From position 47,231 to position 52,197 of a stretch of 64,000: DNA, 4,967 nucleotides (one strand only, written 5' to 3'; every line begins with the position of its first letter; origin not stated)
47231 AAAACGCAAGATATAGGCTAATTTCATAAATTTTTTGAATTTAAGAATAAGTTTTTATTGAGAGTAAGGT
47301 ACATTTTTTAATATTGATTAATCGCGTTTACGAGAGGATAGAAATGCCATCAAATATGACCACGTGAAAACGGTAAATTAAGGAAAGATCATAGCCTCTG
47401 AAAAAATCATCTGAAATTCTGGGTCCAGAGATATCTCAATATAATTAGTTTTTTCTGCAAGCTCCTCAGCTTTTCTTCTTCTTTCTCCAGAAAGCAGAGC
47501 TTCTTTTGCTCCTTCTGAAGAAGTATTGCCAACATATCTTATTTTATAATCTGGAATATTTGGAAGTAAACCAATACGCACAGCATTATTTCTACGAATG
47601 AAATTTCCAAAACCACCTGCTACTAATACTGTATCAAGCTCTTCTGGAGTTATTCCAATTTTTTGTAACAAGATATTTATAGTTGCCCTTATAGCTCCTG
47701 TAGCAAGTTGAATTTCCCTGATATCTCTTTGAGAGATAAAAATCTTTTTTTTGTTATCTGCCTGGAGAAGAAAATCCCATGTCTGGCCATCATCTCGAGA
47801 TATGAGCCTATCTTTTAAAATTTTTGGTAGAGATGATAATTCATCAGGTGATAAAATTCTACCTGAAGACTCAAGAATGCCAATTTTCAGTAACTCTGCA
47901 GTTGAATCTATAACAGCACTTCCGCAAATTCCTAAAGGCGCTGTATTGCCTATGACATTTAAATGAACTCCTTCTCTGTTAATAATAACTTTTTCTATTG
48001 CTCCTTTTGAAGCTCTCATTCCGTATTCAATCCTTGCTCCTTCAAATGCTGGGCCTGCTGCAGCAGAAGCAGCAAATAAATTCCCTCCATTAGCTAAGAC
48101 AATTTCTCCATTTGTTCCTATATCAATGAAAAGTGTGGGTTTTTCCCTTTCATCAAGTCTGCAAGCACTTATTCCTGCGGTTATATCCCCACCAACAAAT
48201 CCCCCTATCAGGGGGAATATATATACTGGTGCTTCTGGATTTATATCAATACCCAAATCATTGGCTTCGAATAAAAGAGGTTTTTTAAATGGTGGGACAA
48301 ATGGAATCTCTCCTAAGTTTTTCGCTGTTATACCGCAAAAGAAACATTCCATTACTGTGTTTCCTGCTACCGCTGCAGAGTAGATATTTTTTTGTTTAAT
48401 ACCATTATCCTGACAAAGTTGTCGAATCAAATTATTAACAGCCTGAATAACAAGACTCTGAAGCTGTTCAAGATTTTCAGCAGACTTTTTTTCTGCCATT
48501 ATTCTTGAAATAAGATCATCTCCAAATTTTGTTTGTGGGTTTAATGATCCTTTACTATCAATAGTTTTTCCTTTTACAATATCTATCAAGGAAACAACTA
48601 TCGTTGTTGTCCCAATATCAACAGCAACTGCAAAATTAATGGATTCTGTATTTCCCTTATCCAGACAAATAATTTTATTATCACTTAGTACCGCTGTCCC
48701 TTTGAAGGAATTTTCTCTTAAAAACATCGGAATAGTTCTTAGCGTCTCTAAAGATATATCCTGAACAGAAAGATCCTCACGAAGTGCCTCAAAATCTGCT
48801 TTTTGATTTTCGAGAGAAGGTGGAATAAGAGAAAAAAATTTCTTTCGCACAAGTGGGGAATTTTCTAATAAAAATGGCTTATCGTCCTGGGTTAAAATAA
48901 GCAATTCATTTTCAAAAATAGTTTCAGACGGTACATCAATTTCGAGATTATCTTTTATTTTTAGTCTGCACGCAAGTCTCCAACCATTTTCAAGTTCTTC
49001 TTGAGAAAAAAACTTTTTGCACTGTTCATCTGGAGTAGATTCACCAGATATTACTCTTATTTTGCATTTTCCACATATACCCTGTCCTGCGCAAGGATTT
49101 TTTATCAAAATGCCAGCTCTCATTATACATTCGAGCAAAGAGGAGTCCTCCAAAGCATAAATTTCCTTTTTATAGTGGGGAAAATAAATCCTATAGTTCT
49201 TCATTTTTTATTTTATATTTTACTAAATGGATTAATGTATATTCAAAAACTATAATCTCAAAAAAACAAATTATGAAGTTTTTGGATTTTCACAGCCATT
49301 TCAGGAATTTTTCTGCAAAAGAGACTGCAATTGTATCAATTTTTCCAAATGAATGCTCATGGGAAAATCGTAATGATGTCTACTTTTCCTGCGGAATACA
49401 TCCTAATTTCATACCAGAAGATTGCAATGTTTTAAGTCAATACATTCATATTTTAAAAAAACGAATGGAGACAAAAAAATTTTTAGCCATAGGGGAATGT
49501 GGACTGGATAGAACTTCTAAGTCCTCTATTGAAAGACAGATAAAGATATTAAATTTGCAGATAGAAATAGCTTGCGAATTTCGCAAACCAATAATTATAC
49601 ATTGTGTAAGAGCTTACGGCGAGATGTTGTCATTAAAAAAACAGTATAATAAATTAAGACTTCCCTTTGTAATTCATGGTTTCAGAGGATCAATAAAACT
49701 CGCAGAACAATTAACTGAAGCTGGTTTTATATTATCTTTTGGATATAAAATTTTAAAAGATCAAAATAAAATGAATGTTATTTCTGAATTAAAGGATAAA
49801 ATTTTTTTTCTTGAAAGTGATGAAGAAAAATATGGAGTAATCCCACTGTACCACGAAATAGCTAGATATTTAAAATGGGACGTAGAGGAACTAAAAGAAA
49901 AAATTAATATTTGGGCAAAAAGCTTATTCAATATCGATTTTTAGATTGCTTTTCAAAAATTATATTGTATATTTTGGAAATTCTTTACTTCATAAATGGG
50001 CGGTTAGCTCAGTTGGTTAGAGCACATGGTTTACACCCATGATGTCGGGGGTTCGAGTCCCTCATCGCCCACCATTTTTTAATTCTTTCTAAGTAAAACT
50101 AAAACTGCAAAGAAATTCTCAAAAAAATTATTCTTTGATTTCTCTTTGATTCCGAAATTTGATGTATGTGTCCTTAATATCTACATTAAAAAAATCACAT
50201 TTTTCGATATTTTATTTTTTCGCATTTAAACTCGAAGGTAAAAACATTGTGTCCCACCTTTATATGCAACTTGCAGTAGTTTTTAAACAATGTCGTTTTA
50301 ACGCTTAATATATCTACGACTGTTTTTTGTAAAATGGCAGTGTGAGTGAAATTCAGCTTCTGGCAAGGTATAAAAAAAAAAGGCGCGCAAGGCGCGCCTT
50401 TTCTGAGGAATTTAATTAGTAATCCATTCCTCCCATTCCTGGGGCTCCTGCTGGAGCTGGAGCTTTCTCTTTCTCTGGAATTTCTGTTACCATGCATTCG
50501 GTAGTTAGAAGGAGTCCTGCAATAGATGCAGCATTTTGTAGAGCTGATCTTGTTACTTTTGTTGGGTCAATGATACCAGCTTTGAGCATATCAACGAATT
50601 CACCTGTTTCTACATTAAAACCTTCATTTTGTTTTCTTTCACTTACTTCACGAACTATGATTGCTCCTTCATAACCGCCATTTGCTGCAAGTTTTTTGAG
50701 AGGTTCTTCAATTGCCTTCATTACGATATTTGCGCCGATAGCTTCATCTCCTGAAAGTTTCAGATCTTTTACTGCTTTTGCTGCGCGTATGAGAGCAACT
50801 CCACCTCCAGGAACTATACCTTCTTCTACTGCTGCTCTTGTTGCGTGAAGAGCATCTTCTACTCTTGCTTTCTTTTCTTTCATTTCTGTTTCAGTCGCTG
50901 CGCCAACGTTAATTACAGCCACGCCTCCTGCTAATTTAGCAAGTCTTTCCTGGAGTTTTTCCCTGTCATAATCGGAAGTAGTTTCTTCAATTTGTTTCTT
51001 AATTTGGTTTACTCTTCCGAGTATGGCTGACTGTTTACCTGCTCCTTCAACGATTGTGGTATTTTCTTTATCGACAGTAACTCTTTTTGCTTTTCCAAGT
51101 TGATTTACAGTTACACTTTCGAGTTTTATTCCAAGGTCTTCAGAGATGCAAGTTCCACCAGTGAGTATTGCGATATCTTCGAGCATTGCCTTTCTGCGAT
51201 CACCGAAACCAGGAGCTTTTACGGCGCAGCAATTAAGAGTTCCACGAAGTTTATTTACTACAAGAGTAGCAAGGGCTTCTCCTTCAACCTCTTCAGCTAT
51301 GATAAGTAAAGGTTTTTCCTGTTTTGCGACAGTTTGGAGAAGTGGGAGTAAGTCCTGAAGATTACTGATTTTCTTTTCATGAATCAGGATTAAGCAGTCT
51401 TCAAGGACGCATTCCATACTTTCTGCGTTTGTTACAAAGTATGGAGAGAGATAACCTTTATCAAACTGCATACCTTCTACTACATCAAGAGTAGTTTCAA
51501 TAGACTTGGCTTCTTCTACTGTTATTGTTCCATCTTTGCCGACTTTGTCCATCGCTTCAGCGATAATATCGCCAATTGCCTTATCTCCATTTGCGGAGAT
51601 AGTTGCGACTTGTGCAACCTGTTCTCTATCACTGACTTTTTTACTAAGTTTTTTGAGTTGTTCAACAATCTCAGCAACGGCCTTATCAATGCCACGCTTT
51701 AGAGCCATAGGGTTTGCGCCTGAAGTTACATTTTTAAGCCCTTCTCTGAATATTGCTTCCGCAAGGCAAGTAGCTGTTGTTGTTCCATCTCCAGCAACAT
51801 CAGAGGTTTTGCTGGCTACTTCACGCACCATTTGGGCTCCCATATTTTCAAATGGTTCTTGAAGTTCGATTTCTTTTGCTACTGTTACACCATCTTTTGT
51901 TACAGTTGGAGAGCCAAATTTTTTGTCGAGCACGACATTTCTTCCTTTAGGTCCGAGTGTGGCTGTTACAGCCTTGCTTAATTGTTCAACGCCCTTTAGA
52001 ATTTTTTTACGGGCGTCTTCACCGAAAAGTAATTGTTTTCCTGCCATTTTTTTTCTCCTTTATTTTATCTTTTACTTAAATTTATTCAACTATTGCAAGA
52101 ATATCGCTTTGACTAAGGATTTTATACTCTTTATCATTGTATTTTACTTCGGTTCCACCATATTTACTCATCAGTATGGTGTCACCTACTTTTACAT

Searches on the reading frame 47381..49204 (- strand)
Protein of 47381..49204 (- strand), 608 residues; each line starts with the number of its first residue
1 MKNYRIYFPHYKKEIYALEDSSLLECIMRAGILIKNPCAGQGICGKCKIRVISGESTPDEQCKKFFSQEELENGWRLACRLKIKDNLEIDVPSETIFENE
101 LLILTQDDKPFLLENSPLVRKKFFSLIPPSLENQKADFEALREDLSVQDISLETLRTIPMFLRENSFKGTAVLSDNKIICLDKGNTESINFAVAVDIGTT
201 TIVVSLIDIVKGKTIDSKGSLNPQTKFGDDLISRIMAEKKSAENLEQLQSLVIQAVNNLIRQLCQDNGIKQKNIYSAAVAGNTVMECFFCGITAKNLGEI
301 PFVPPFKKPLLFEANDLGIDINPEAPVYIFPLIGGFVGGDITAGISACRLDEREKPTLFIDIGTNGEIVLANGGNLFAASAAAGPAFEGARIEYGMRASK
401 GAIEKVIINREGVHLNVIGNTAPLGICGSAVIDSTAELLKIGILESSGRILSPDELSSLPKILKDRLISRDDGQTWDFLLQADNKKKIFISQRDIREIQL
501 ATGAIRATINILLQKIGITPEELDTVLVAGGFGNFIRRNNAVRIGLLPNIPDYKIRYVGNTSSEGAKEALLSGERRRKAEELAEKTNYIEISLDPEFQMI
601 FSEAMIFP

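Call 13: search_protein_families(library=pfam, proteins=[window:47381-49204:-], max_evalue=0.001)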
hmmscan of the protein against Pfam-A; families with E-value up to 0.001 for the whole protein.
window:47381-49204:- (608 aa): 4 families
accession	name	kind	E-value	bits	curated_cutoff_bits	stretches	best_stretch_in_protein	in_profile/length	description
PF14574.11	RACo_C_ter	-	2.6e-79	266.4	27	1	356-608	2-250/261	C-terminal domain of RACo the ASKHA domain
PF17651.6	Raco_middle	-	1.5e-59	200.8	26.8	1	191-352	1-162/163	RACo middle region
PF17650.6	RACo_linker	-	1.7e-13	50.6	26.2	1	115-187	8-85/86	RACo linker region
PF00111.32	Fer2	-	6.2e-09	36.1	21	1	17-83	12-76/77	2Fe-2S iron-sulfur cluster binding domain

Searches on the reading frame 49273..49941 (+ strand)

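Call 13: search_protein_families(library=pfam, proteins=[window:49273-49941:+], max_evalue=0.001)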
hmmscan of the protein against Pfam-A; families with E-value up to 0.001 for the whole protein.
window:49273-49941:+ (223 aa): 1 family
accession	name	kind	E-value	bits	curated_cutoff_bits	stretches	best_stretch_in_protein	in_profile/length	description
PF01026.27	TatD_DNase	-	1.4e-30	107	27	1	32-183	51-203/253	TatD related DNase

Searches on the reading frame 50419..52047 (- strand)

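Call 13: search_protein_families(library=pfam, proteins=[window:50419-52047:-], max_evalue=0.001)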
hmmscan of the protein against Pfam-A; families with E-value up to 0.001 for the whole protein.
window:50419-52047:- (543 aa): 1 family
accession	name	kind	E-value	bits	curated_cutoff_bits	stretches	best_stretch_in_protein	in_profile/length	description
PF00118.29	Cpn60_TCP1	-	4.9e-80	270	34.3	1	23-522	1-488/490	TCP-1/cpn60 chaperonin family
